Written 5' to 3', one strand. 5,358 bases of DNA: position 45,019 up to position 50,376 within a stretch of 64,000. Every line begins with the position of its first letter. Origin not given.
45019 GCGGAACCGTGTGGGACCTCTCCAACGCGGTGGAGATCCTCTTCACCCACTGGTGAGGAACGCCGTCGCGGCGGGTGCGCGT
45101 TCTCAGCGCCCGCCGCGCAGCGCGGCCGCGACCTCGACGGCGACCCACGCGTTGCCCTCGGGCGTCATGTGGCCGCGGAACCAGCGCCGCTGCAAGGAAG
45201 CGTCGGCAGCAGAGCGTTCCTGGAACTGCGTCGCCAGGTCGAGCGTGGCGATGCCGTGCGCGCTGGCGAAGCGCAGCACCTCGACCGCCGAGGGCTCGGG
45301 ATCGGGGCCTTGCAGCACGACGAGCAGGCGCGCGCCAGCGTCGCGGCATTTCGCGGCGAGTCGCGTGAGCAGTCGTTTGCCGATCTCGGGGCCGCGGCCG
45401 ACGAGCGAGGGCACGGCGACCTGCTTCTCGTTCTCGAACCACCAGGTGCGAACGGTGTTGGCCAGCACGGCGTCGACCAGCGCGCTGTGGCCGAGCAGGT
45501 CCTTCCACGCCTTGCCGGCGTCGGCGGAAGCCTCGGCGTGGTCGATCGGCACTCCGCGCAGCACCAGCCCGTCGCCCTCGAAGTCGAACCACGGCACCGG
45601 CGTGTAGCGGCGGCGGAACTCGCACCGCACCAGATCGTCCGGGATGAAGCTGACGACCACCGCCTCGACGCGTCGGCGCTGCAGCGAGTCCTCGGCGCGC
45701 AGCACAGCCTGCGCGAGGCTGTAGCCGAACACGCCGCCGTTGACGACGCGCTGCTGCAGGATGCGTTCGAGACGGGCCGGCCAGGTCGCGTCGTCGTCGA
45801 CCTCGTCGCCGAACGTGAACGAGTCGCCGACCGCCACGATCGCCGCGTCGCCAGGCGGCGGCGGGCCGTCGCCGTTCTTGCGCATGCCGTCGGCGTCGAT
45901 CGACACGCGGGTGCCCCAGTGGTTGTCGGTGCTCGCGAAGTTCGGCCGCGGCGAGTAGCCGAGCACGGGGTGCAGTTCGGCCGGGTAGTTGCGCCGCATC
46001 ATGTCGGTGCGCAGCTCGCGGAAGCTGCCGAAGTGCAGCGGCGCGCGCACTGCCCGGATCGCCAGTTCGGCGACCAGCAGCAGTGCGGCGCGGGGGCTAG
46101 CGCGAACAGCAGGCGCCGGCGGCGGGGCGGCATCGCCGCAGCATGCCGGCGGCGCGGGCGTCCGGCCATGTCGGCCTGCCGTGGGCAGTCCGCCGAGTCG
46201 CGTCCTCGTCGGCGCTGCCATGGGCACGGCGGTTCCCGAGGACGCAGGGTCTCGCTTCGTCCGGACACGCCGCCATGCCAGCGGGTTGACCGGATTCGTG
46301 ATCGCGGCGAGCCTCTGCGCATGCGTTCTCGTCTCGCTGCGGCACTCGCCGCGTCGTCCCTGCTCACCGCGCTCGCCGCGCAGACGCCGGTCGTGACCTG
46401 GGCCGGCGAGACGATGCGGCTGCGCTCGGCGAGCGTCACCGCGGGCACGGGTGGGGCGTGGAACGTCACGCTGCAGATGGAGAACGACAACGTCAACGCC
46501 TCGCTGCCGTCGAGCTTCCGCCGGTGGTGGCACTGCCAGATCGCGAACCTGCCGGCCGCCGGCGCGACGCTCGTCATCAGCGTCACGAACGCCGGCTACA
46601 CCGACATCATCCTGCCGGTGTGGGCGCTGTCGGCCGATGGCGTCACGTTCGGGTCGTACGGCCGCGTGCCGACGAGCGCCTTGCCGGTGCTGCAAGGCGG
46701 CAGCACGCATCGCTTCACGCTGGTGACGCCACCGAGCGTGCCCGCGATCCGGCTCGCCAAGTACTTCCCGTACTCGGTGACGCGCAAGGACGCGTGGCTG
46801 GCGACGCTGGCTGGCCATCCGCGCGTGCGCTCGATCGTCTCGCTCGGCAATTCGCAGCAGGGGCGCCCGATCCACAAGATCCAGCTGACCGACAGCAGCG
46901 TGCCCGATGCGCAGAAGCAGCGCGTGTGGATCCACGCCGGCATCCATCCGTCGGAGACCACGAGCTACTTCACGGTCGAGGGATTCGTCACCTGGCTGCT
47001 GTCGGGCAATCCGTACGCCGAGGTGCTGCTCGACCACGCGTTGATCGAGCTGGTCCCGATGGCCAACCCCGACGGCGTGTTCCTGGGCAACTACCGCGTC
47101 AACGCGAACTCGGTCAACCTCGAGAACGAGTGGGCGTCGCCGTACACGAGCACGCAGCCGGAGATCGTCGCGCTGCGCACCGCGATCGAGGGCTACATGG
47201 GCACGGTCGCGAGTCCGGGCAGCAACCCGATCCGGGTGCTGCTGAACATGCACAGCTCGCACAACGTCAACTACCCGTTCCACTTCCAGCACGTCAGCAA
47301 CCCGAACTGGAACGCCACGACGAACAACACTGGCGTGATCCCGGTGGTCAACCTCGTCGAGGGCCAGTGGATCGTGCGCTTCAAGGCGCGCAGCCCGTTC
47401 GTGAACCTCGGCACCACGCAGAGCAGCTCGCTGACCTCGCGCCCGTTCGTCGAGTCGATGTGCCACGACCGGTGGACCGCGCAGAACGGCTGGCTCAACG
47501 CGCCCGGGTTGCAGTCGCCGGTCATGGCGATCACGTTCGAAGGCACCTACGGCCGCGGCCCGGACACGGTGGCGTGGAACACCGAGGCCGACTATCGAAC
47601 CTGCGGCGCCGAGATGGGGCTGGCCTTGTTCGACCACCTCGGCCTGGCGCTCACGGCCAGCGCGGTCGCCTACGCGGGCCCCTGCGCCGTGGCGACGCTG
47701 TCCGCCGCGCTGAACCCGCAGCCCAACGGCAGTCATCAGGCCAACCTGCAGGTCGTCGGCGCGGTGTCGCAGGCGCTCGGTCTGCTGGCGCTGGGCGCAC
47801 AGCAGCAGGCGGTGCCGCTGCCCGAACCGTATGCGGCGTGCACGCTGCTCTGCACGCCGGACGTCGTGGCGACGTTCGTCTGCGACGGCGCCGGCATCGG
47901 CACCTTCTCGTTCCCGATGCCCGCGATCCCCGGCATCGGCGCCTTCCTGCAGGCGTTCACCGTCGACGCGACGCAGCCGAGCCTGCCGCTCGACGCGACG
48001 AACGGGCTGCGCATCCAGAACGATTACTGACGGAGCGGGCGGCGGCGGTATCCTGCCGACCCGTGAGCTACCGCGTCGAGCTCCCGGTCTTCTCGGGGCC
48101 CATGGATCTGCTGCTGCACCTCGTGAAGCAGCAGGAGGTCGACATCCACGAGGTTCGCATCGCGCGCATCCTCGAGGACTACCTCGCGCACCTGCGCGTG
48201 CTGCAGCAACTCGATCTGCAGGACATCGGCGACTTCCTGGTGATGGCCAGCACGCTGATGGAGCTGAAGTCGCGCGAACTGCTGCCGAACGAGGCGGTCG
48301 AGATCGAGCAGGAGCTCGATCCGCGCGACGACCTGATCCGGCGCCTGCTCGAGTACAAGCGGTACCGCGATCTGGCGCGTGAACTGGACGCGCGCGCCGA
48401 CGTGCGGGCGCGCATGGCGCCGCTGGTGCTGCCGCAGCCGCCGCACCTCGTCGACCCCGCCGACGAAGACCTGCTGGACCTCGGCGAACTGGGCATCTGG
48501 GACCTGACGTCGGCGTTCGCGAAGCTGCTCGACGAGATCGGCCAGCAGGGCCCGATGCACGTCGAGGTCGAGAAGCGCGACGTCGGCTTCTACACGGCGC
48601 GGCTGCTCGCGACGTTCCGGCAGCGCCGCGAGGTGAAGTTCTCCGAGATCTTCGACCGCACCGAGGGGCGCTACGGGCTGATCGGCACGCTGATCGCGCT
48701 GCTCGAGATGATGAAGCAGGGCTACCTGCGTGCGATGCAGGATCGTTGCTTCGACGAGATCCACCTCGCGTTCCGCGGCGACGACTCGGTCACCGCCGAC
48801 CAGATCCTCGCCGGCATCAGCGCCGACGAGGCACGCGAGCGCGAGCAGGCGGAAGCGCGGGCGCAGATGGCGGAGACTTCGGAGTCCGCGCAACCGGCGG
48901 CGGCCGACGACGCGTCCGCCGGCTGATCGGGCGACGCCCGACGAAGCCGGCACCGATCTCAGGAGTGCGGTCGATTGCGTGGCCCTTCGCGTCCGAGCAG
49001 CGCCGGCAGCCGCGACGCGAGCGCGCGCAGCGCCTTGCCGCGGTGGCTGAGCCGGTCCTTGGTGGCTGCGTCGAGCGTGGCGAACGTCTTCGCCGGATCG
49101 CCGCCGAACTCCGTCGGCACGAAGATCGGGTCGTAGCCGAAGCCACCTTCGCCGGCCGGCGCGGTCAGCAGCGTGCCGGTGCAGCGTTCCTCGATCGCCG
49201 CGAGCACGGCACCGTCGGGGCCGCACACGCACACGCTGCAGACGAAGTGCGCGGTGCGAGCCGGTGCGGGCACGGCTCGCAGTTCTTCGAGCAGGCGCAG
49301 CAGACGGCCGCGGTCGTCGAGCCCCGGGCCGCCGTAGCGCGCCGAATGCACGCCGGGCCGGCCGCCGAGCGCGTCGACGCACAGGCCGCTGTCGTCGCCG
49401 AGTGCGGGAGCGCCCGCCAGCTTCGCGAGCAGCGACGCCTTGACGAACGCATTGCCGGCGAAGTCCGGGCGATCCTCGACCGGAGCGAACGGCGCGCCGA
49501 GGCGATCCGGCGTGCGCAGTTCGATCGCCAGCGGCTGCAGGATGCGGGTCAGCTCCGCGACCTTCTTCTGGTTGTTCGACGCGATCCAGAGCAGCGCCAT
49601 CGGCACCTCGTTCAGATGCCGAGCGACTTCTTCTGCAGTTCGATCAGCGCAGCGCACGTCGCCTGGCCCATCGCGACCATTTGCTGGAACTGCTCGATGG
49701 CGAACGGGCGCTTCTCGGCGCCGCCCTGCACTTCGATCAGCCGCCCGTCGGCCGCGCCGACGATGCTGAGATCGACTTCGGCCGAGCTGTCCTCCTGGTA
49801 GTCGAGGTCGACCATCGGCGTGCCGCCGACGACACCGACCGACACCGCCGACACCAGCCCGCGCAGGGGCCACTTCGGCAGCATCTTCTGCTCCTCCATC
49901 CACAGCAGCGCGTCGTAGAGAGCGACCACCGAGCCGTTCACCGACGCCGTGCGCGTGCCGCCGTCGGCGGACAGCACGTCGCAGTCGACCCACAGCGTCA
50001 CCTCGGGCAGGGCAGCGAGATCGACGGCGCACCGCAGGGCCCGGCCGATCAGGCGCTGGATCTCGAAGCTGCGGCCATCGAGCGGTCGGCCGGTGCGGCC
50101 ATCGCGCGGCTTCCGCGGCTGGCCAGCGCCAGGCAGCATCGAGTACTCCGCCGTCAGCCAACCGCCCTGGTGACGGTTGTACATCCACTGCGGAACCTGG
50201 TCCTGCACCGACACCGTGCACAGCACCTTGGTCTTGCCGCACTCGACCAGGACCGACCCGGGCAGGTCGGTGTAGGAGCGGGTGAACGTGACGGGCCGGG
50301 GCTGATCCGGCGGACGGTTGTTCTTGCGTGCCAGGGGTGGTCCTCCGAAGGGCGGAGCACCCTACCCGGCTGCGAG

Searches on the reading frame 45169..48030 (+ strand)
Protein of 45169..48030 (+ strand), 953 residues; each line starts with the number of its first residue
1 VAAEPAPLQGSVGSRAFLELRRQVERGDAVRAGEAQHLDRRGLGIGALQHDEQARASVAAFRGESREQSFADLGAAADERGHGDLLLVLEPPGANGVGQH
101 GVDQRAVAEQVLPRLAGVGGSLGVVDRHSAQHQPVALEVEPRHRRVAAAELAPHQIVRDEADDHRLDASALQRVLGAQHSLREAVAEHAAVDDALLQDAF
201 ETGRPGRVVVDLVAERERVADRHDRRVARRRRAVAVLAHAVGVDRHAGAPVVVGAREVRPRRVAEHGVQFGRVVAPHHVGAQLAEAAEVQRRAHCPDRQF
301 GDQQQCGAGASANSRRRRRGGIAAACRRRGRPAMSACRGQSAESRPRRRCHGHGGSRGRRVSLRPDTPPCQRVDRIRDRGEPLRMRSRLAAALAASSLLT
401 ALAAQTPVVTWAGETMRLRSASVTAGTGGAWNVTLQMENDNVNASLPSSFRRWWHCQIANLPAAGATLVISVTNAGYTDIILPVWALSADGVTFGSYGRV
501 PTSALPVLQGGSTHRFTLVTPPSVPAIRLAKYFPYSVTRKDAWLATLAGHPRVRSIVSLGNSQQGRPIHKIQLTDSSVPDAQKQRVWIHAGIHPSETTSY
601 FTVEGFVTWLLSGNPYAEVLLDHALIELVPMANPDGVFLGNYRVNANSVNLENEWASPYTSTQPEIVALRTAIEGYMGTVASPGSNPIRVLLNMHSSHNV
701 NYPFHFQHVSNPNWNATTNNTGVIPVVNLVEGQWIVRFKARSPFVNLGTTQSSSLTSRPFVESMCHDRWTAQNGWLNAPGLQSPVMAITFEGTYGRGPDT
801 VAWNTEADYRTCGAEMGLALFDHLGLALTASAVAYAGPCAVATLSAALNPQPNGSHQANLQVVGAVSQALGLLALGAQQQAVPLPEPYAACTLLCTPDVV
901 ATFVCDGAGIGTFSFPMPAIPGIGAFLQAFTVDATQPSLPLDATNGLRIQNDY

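Call 54: search_protein_families(library=pfam, proteins=[window:45169-48030:+], max_evalue=0.00001)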
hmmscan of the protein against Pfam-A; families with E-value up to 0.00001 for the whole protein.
window:45169-48030:+ (953 aa): 1 family
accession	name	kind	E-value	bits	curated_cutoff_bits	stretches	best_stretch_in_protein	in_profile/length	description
PF00246.29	Peptidase_M14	-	1.3e-18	68.1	21.6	1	542-657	3-135/286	Zinc carboxypeptidase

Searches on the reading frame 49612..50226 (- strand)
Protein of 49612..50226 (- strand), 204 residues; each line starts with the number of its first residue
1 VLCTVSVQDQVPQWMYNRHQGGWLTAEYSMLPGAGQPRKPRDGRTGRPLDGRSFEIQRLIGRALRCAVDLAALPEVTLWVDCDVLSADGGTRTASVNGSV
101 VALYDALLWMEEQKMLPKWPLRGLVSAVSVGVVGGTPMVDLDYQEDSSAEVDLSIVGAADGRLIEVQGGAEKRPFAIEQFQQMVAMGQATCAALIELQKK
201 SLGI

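Call 54: search_protein_families(library=pfam, proteins=[window:49612-50226:-], max_evalue=0.00001)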
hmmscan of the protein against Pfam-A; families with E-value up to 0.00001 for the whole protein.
window:49612-50226:- (204 aa): 2 families
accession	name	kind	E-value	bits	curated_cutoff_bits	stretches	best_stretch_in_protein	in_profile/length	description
PF01138.27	RNase_PH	-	5.4e-18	66.1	25.5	1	2-106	29-127/130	3' exoribonuclease family, domain 1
PF03725.20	RNase_PH_C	-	1.8e-09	37.8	20.8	1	123-188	1-65/67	3' exoribonuclease family, domain 2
